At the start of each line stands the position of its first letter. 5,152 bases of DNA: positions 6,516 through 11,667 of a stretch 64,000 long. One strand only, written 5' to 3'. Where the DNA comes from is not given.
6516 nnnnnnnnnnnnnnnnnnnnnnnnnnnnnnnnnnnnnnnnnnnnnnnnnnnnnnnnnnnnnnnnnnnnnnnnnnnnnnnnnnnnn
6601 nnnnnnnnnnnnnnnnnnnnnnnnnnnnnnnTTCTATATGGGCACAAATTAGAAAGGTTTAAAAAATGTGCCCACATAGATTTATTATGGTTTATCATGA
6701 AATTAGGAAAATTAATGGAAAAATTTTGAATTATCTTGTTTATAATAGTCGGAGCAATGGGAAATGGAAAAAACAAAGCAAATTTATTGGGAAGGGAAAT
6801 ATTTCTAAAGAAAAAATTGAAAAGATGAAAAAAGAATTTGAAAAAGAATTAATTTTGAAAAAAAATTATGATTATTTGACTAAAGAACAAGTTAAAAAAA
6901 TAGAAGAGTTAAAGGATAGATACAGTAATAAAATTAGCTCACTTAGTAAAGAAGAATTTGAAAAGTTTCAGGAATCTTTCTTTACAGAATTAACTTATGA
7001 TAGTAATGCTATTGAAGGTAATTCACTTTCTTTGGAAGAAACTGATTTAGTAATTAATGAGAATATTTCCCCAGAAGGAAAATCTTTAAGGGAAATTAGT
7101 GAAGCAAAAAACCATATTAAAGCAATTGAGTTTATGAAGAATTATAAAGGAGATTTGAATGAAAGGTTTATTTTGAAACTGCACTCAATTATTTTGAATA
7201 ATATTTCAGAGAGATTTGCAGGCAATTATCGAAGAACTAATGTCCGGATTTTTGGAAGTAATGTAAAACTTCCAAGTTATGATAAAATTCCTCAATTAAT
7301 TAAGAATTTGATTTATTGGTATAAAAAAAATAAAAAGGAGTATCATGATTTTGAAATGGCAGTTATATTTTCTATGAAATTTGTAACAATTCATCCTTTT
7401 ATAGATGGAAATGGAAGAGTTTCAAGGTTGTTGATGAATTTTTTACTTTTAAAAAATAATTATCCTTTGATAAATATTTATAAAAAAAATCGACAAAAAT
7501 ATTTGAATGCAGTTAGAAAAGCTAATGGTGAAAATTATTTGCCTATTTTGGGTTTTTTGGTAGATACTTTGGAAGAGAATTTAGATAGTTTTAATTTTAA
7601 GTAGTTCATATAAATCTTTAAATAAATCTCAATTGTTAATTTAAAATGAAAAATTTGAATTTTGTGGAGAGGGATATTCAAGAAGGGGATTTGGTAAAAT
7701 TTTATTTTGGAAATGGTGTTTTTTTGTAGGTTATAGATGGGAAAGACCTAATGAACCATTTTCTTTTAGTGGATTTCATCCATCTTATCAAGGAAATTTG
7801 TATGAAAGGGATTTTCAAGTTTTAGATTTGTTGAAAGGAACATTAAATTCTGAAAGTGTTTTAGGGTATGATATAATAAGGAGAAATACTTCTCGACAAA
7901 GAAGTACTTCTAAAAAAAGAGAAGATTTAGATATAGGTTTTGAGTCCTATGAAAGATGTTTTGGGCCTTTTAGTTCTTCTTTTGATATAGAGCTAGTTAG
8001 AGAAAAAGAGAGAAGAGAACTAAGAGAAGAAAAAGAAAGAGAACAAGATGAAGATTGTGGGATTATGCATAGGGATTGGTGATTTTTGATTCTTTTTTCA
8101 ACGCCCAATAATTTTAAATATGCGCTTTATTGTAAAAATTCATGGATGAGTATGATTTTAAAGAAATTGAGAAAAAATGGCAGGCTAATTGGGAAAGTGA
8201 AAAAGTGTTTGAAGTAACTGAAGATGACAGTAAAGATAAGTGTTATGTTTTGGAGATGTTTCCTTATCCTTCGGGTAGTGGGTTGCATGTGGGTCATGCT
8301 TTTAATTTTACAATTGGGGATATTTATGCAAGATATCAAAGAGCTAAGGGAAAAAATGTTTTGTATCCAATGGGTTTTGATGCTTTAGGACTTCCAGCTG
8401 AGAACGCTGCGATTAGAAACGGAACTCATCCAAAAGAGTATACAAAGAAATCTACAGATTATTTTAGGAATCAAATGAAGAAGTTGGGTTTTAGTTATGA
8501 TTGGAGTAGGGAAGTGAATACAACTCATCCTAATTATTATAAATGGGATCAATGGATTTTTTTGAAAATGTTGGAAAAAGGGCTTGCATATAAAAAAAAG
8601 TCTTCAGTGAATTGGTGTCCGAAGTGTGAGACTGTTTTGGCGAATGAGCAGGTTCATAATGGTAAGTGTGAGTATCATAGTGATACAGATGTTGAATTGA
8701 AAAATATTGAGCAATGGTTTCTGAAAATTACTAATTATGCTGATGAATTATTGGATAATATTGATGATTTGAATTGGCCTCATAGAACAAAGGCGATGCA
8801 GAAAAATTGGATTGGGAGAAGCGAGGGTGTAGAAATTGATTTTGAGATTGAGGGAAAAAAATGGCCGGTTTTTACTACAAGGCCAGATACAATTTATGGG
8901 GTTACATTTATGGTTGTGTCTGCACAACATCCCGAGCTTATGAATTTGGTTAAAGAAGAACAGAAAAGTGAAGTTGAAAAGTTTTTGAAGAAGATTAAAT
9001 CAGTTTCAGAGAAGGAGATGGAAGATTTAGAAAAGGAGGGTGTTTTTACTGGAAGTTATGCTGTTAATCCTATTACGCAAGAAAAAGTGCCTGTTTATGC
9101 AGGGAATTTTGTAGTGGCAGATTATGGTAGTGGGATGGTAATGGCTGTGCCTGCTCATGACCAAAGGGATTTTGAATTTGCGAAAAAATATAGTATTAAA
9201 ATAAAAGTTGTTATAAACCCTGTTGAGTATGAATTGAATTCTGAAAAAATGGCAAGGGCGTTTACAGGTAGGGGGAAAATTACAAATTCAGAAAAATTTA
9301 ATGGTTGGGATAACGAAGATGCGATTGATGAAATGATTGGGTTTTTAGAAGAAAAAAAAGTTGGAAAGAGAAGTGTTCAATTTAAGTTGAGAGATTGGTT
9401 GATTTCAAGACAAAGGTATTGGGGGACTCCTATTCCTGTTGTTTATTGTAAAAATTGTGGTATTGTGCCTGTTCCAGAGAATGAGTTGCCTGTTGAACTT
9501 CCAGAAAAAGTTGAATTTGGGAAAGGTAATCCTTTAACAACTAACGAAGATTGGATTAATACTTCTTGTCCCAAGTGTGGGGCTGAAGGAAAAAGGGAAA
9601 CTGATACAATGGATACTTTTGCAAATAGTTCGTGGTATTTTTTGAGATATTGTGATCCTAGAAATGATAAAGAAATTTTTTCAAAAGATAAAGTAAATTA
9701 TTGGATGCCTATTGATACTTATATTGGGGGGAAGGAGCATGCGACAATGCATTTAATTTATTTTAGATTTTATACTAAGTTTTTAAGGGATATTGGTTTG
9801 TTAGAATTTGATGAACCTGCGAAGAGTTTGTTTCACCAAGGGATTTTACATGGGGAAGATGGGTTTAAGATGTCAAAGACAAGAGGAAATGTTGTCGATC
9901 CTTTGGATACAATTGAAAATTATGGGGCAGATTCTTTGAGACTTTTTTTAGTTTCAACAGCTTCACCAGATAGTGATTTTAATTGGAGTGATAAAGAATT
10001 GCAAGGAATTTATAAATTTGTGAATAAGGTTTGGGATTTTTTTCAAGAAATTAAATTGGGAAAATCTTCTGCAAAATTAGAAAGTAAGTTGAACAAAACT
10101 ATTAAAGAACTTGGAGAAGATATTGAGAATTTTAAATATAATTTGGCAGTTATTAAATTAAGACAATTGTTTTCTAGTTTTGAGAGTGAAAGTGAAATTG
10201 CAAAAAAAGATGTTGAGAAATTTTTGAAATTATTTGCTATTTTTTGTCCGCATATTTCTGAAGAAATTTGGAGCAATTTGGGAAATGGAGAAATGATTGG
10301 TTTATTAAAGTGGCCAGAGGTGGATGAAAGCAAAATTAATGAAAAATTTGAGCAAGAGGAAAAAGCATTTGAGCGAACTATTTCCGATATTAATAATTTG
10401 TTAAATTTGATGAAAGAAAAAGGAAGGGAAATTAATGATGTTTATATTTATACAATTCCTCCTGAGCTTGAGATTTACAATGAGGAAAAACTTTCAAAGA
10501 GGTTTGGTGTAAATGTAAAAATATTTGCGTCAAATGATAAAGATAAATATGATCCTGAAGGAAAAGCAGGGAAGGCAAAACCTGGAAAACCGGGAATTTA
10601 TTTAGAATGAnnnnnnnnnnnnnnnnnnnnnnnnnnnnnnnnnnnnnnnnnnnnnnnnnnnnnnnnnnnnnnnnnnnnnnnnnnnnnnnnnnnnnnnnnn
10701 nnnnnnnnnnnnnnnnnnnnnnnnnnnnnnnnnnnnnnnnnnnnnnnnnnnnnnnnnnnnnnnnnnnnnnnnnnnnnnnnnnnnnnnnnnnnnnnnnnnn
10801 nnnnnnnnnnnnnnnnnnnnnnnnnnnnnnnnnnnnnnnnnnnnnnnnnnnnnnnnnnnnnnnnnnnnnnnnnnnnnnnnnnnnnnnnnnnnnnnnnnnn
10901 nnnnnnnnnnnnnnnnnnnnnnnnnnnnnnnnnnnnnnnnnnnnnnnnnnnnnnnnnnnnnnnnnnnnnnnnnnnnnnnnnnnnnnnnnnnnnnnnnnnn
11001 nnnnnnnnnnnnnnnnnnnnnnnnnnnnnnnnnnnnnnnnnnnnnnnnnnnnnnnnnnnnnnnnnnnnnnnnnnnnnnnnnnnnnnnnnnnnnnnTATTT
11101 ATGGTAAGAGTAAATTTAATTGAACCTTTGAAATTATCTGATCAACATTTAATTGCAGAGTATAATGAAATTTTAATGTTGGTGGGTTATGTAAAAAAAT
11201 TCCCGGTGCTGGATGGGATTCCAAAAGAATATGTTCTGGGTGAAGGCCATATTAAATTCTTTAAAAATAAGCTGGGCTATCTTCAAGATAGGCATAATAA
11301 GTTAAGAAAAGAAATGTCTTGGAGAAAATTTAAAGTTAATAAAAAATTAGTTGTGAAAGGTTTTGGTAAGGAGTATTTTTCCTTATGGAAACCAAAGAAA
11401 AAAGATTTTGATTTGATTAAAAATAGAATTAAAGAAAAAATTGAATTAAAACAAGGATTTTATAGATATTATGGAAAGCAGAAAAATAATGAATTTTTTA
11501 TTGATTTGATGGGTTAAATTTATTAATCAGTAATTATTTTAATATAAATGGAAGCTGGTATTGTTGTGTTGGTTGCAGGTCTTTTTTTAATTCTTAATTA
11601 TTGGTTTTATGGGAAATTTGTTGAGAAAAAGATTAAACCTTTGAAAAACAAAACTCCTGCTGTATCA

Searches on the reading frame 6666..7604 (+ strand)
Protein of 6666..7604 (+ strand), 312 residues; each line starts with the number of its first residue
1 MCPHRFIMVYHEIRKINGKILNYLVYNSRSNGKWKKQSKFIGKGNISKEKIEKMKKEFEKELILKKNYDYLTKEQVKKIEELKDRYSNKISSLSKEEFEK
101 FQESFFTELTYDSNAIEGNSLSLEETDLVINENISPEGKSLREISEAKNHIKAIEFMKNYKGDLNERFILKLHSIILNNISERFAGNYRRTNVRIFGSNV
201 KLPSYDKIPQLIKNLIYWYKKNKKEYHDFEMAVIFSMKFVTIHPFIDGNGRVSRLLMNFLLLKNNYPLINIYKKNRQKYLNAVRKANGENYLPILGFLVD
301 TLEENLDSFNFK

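Call 81: search_protein_families(library=pfam, proteins=[window:6666-7604:+], max_evalue=0.0001)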
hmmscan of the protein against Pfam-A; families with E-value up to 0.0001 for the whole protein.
window:6666-7604:+ (312 aa): 1 family
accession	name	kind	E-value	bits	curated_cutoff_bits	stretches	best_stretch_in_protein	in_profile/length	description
PF02661.23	Fic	-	1.1e-20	74.7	24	1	164-261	2-93/93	Fic/DOC family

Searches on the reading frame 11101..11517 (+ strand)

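Call 81: search_protein_families(library=pfam, proteins=[window:11101-11517:+], max_evalue=0.0001)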
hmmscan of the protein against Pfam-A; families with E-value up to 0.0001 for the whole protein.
window:11101-11517:+ (138 aa): 1 family
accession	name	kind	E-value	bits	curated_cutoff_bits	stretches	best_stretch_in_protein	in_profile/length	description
PF03013.19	Pyr_excise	-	5e-12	46.5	23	1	2-82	2-78/81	Pyrimidine dimer DNA glycosylase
